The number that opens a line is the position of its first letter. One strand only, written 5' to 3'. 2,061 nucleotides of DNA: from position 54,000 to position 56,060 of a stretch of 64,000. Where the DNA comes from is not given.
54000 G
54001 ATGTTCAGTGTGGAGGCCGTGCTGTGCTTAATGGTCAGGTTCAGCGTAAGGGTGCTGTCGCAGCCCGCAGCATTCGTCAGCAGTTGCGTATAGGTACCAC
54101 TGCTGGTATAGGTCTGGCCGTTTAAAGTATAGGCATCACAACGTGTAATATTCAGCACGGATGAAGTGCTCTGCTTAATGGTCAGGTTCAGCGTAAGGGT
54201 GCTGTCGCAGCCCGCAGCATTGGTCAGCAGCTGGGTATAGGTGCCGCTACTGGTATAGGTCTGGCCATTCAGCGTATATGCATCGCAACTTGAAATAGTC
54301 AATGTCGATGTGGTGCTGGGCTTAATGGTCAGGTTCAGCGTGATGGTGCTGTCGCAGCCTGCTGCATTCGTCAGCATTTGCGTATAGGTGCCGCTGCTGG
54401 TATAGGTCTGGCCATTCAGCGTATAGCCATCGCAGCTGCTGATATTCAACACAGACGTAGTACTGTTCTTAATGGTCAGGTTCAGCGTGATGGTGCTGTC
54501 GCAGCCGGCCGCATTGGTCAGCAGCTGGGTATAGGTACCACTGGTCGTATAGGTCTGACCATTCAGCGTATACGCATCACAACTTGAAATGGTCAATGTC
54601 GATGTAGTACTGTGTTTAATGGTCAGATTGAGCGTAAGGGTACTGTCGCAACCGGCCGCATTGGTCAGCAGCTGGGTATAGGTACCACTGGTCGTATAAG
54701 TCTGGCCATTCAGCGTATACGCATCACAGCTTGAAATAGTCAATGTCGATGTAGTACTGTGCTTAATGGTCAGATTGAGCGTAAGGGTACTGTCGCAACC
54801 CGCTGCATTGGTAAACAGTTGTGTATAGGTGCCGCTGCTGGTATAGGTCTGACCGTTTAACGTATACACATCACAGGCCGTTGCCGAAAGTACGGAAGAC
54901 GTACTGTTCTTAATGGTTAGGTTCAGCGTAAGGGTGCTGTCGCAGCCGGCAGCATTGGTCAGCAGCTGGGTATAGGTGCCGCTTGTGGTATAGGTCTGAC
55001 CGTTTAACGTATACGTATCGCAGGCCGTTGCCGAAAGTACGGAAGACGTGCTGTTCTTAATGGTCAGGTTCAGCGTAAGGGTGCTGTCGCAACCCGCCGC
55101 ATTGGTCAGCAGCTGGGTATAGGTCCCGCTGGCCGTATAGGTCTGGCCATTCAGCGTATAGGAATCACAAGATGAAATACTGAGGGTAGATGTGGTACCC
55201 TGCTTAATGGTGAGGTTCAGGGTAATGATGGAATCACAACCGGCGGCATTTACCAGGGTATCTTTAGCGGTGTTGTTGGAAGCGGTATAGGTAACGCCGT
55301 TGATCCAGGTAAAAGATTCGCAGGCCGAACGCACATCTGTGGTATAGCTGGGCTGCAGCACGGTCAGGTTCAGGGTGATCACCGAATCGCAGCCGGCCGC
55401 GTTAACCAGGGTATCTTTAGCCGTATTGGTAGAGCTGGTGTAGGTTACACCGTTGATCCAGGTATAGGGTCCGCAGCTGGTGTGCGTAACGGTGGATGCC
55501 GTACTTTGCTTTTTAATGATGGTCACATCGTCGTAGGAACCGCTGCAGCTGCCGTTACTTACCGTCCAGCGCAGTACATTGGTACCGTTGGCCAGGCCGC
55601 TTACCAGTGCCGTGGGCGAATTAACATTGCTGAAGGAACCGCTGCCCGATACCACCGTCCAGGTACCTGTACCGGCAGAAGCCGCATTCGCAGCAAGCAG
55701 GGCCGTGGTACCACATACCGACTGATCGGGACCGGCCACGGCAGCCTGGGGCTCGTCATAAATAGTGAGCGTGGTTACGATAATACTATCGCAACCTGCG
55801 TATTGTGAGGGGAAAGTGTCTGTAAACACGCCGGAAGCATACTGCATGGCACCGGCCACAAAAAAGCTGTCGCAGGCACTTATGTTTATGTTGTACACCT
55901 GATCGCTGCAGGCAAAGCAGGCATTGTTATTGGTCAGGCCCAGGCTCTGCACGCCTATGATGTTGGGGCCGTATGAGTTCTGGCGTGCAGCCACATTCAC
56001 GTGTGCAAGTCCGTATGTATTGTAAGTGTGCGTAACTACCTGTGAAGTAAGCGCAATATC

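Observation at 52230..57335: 5.1-kb T9SS adhesin built from about 20 near-identical 147-nt tandem repeats encoding a Cys-bracketed 49-aa module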

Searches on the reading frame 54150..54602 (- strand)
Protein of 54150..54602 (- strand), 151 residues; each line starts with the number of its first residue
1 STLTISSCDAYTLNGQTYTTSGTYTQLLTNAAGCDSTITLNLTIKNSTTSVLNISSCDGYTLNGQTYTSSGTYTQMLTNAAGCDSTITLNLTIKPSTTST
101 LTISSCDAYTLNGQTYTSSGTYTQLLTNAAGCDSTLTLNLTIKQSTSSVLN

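Call 20: predict_structure(alignment_id=A1)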
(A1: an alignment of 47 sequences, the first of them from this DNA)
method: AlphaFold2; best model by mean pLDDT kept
length: 151 residues; sequences in the alignment: 47
mean_pLDDT: 95.6   pTM: 0.68
mean pLDDT of the five models: 95.6, 92.9, 92.4, 91.7, 90.3
residues with pLDDT >= 90: 144; 70-90: 7; 50-70: 0; < 50: 0
segments of 3 or more residues with pLDDT < 50: none
pLDDT, mean of each block of 10 residues (from residue 1): 96 96 95 95 96 97 96 94 95 96 98 97 94 97 93 79
secondary structure, 60 per line:
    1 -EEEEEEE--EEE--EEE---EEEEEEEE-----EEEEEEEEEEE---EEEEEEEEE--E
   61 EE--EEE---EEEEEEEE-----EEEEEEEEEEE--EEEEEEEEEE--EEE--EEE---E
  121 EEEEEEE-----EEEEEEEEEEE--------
elements in order: E2-8 E11-13 E16-18 E22-29 E35-45 E49-57 E60-62 E65-67 E71-78 E84-94 E97-106 E109-111 E114-116 E120-127 E133-143

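Call 22: fold_search(model_id=the predicted structure, library=pdb)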
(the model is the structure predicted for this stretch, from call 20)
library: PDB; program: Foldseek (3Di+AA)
matches with E <= 10: 573; with E <= 0.001: 1
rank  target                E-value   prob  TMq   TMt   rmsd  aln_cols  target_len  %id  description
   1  9flp_A                2.9e-05  1.00  0.40  0.10   9.1       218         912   18  CryoEM structure of the neck (1403-2314) in the grappling hook protein A (GhpA) in the bacterium Aureispira sp. CCB-QB (released 2024-10-16)
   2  9flw_A                3.3e-03  0.97  0.37  0.16  10.0       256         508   14  CryoEM structure of the fragment-6 (3571-4078) in the grappling hook protein A (GhpA) in the bacterium Aureispira sp.  (released 2024-10-16)
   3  9ijj_4J               9.4e-03  0.35  0.21  0.08  14.4       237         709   10  In situ structure of the central apparatus in mouse sperm axoneme. (released 2025-06-04)
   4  1qz1                  1.0e-02  0.51  0.22  0.14  14.5       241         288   10  Crystal Structure of the Ig 1-2-3 fragment of NCAM (released 2003-11-04)
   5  6e57_B                1.1e-02  0.63  0.22  0.10  20.8       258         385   11  Bacteroides ovatus mixed-linkage glucan utilization locus (MLGUL) SGBP-B in complex with mixed-linkage heptasaccharide (released 2019-05-29)
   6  6e57_C                1.4e-02  0.30  0.16  0.08  18.0       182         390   14  Bacteroides ovatus mixed-linkage glucan utilization locus (MLGUL) SGBP-B in complex with mixed-linkage heptasaccharide (released 2019-05-29)
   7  9ijj_4K               1.6e-02  0.82  0.34  0.17  10.9       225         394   10  In situ structure of the central apparatus in mouse sperm axoneme. (released 2025-06-04)
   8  4j80_A                1.8e-02  0.60  0.22  0.15  11.2       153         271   11  Thermus thermophilus DnaJ (released 2013-07-31)
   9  5w1d                  2.6e-02  0.33  0.21  0.11  12.3       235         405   10  Crystal Structure of Mouse Protocadherin-15 EC4-7 (released 2018-06-06)
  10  4zps                  3.0e-02  0.23  0.18  0.11  13.1       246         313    7  Crystal Structure of Protocadherin Gamma A8 EC1-3 (released 2015-10-28)
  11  9zm4_C                3.2e-02  0.60  0.23  0.22  10.4       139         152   14  Crystal structure of a Heat shock protein (DnaJ) from Brucella melitensis (released 2025-12-17)
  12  6x5w_A                3.4e-02  0.63  0.21  0.09   9.4       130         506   15  Peptide-bound structure of Marinomonas primoryensis peptide-binding domain (released 2021-09-01)
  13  6s5y_B                4.1e-02  0.69  0.20  0.19   9.2       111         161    9  Structure of tandemly arrayed consecutive Rib domains (Rib2R) from Group B Streptococcal species Streptococcus agalact (released 2019-12-11)
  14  5k8g                  4.1e-02  0.66  0.21  0.08  10.0       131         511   14  Crystal structure of a putative peptide-binding domain of MpAFP (released 2017-09-06)
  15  1epf_C                4.6e-02  0.15  0.16  0.13  18.8       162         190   10  CRYSTAL STRUCTURE OF THE TWO N-TERMINAL IMMUNOGLOBULIN DOMAINS OF THE NEURAL CELL ADHESION MOLECULE (NCAM) (released 2000-10-09)
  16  6s5y_H                4.9e-02  0.41  0.16  0.15   9.9       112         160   10  Structure of tandemly arrayed consecutive Rib domains (Rib2R) from Group B Streptococcal species Streptococcus agalact (released 2019-12-11)
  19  8yke                  5.5e-02  0.63  0.24  0.24   8.2       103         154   12  Structure of two consecutively arrayed Rib domains (Rib8-9) from surface adhesin of Limosilactobacillus reuteri (released 2025-03-05)
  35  6s5y_A                1.5e-01  0.20  0.19  0.19  11.2       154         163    8  Structure of tandemly arrayed consecutive Rib domains (Rib2R) from Group B Streptococcal species Streptococcus agalact (released 2019-12-11)
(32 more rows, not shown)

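Call 23: search_solved_structures(query=A1, max_evalue=1, show_alignments=3)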
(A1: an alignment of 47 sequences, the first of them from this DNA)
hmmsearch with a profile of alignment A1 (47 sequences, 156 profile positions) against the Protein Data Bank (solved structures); distinct sequences matched with E-value up to 1: 0.

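Call 34: search_protein_representatives(alignment_id=A1)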
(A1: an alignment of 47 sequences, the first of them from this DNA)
Query: 47 sequences, 156 profile positions. Proteins with E-value up to 0.001 (for the whole library): 35870; up to 1e-10: 25638; up to 1e-30: 13657. The best 150 are listed.
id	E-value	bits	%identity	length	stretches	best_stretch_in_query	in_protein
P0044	0.0e+00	3831.4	-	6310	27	2-153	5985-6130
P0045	0.0e+00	3428.7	-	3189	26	3-152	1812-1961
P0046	0.0e+00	3347.5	-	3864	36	3-152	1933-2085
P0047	0.0e+00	3346.7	-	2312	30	1-151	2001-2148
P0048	0.0e+00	3311.2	-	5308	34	2-151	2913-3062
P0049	0.0e+00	3190.9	-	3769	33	2-152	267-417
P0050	0.0e+00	3169.7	-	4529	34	3-152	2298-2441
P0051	0.0e+00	3116.0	-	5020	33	4-153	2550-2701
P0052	0.0e+00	3109.6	-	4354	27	3-154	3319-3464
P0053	0.0e+00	3033.0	-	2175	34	4-151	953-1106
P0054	0.0e+00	2891.0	-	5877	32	3-152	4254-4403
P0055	0.0e+00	2806.7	-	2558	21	2-153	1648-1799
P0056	0.0e+00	2786.0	-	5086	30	4-154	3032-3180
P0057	0.0e+00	2739.5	-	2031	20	2-154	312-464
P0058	0.0e+00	2721.2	-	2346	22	2-154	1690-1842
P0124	0.0e+00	1684.1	-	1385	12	2-155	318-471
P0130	0.0e+00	1659.3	-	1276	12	2-155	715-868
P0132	0.0e+00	1657.9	-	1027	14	5-151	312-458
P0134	0.0e+00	1651.2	-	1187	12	2-153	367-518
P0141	0.0e+00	1616.2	-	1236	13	2-154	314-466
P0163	0.0e+00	1548.9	-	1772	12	4-154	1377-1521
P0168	0.0e+00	1525.9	-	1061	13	3-152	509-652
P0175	0.0e+00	1500.6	-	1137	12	3-155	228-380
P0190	0.0e+00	1447.8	-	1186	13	2-152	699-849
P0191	0.0e+00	1447.6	-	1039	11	4-155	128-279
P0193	0.0e+00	1436.2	-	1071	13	3-152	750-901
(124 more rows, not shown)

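Call 35: search_protein_families(library=pfam, proteins=[P0047, P0053, P0132, P0191], max_evalue=0.01)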
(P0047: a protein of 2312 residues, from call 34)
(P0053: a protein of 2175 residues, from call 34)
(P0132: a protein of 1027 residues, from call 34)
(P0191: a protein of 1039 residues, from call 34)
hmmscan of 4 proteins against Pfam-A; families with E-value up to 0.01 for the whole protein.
P0047 (2312 aa): 2 families
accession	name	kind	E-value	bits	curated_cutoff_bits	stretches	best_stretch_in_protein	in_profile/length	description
PF13585.12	CHU_C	-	4.4e-21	75.2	27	1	2229-2310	2-86/86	CHU_C Type IX secretion signal domain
PF04376.19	ATE_N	-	1.9e-05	25.3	27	0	2073-2092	38-57/72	Arginine-tRNA-protein transferase, N terminus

P0053 (2175 aa): 4 families
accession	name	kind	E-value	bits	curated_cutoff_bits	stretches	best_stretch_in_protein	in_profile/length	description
PF13306.12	LRR_5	-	2.3e-69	231.6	27.7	0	181-273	22-105/127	BspA type Leucine rich repeat region (6 copies)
PF05963.17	Cytomega_US3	-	1.9e-22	80.5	25.8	0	134-184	62-112/212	Cytomegalovirus US3 protein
PF08476.15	VD10_N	-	7.1e-18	64.4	25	0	21-30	20-29/43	Viral D10 N-terminal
PF25558.1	DUF7930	-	2.7e-11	43.8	27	0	2099-2132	2-35/75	Domain of unknown function (DUF7930)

P0132 (1027 aa): 1 family
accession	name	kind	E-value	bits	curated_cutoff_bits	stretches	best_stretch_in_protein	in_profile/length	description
PF18962.6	Por_Secre_tail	-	2.4e-06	28.2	27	1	950-1020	1-72/75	Secretion system C-terminal sorting domain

P0191 (1039 aa): 6 families
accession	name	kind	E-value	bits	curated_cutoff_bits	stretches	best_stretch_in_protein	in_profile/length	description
PF19921.4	bpX5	-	3.2e-22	79.1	27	0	836-864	46-74/135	MoxR-vWA-beta-propeller ternary system domain bpX5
PF21940.1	Pfc11_Rna14-15-ID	-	8.7e-18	64.7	27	0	810-838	31-59/111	Pfc11 Rna14/15 interacting domain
PF18962.6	Por_Secre_tail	-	1.1e-12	48.5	27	1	974-1030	1-67/75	Secretion system C-terminal sorting domain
PF03627.19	PapG_N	-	1.2e-07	32.1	25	0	477-501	54-78/226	PapG carbohydrate binding domain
PF18781.7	Phage_spike_2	-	5e-06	27.3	25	0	750-793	10-53/76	Phage spike trimer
PF06206.17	CpeT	-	2.1e-05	24.9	21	0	323-380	95-155/181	CpeT/CpcT family (DUF1001)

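Call 44: search_solved_structures(query=A1, max_evalue=10, show_alignments=3)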
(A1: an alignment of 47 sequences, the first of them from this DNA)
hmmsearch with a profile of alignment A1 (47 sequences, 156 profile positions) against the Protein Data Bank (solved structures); distinct sequences matched with E-value up to 10: 0.

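Call 45: list_cluster_members(proteins=[P0132, P0191, P0168, P0193, P0175, P0134, P0190, P0141, P0130, P0124])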
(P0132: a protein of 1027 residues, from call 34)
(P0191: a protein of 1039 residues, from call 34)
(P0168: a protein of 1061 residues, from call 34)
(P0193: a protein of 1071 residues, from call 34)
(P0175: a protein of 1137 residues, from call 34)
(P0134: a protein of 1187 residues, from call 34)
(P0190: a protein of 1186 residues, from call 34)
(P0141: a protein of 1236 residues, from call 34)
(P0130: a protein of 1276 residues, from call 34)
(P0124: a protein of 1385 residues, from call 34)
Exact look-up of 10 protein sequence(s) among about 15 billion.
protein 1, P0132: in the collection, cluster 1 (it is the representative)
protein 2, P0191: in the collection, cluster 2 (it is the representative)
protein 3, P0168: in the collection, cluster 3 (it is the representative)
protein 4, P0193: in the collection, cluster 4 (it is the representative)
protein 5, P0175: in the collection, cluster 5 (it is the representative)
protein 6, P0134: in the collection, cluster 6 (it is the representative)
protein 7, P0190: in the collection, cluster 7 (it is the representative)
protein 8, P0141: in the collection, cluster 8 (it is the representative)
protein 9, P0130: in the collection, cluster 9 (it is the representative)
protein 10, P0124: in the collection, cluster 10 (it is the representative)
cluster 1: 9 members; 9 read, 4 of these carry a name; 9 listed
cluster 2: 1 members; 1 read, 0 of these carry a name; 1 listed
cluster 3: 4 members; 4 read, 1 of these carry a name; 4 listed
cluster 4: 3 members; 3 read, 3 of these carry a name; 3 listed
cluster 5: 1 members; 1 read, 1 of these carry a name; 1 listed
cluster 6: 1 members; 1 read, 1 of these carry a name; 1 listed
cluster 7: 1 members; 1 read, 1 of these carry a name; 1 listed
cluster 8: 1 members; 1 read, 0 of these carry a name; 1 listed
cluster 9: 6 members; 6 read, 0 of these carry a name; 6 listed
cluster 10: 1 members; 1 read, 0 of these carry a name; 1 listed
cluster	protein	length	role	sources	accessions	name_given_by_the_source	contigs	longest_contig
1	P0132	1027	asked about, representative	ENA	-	-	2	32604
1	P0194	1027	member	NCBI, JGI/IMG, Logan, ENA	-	hypothetical protein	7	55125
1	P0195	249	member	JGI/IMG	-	hypothetical protein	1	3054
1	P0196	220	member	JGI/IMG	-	hypothetical protein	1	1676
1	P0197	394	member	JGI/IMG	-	hypothetical protein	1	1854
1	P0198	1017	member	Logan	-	-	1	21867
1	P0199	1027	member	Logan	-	-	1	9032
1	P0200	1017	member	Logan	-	-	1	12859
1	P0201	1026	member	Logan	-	-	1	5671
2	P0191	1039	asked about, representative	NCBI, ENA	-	-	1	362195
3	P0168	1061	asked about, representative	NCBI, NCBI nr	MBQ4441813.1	MAG: gliding motility-associated C-terminal domain-containing protein, partial ... | gliding motility-associated C-terminal domain-containing protein [Bacteroidales bacterium]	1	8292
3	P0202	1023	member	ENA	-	-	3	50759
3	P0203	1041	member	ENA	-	-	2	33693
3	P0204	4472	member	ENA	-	-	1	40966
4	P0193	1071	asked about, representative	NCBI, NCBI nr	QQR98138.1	MAG: gliding motility-associated C-terminal domain-containing protein [Sphingobacteriales ...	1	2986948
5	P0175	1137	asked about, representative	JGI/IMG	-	hypothetical protein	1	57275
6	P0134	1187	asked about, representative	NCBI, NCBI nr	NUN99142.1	MAG: T9SS type A sorting domain-containing protein [Saprospiraceae bacterium] | T9SS type A sorting domain-containing protein [Saprospiraceae bacterium]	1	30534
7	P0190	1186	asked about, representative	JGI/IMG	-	hypothetical protein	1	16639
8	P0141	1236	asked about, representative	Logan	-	-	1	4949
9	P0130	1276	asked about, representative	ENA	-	-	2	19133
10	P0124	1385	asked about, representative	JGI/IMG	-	-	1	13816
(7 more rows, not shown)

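Call 61: search_protein_families(library=pfam, alignment_id=A1, max_evalue=0.1)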
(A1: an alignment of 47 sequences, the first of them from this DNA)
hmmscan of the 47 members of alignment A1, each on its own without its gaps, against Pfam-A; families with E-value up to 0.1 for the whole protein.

A. member 1, seq(151 aa): 5 families
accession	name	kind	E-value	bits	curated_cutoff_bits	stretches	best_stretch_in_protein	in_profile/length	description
PF07038.16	Circovir2_Orf4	-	0.003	18.2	25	0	66-87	17-39/59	Circovirus 2, anti-apoptotic ORF4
PF14685.13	PDZ_Tricorn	-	0.0037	17.7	25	0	110-140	48-78/88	Tricorn protease PDZ domain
PF12158.14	DUF3592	-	0.023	15.8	25.3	0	106-121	27-51/84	Domain of unknown function (DUF3592)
PF18911.6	PKD_4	-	0.029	14.9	27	0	17-41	55-82/85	PKD domain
PF10618.14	Tail_tube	-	0.067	13.5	23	0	62-91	81-110/117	Phage tail tube protein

B. families by the number of members that match (of 47 scanned): 64 families (the first 25 are shown)
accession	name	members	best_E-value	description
PF06206.17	CpeT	4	2.8e-05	CpeT/CpcT family (DUF1001)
PF12158.14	DUF3592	4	0.00013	Domain of unknown function (DUF3592)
PF16820.11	PKD_3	3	7.5e-05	PKD-like domain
PF07038.16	Circovir2_Orf4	3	0.00053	Circovirus 2, anti-apoptotic ORF4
PF16862.10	Glyco_hydro_79C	3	0.00067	Glycosyl hydrolase family 79 C-terminal beta domain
PF14685.13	PDZ_Tricorn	3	0.0037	Tricorn protease PDZ domain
PF18295.7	Pdase_M17_N2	2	0.00043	M17 aminopeptidase N-terminal domain 2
PF17883.6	MBG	2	0.003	MBG domain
PF04376.19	ATE_N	2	0.016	Arginine-tRNA-protein transferase, N terminus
PF11774.14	Lsr2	2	0.026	Lsr2 dimerization domain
PF13949.11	ALIX_LYPXL_bnd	2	0.027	ALIX V-shaped domain binding to HIV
PF18911.6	PKD_4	2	0.029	PKD domain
PF09134.16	Invasin_D3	2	0.061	Invasin, domain 3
PF12710.13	HAD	1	7.4e-05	haloacid dehalogenase-like hydrolase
PF07193.17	DUF1408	1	0.00011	Protein of unknown function (DUF1408)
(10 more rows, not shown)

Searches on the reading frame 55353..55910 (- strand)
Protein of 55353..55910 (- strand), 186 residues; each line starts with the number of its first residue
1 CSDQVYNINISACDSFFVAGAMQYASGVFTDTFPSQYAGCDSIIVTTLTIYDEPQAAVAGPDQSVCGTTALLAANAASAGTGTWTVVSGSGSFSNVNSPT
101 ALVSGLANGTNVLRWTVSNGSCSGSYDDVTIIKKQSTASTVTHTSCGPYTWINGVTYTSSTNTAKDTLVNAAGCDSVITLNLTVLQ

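Call 7: search_protein_families(library=pfam, proteins=[window:55353-55910:-], max_evalue=10)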
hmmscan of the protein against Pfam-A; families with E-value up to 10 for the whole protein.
seq(186 aa): 1 family
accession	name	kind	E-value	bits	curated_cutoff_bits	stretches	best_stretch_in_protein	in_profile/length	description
PF22352.2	K319L-like_PKD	-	0.00091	19.6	27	1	59-132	1-83/84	K319L-like, PKD domain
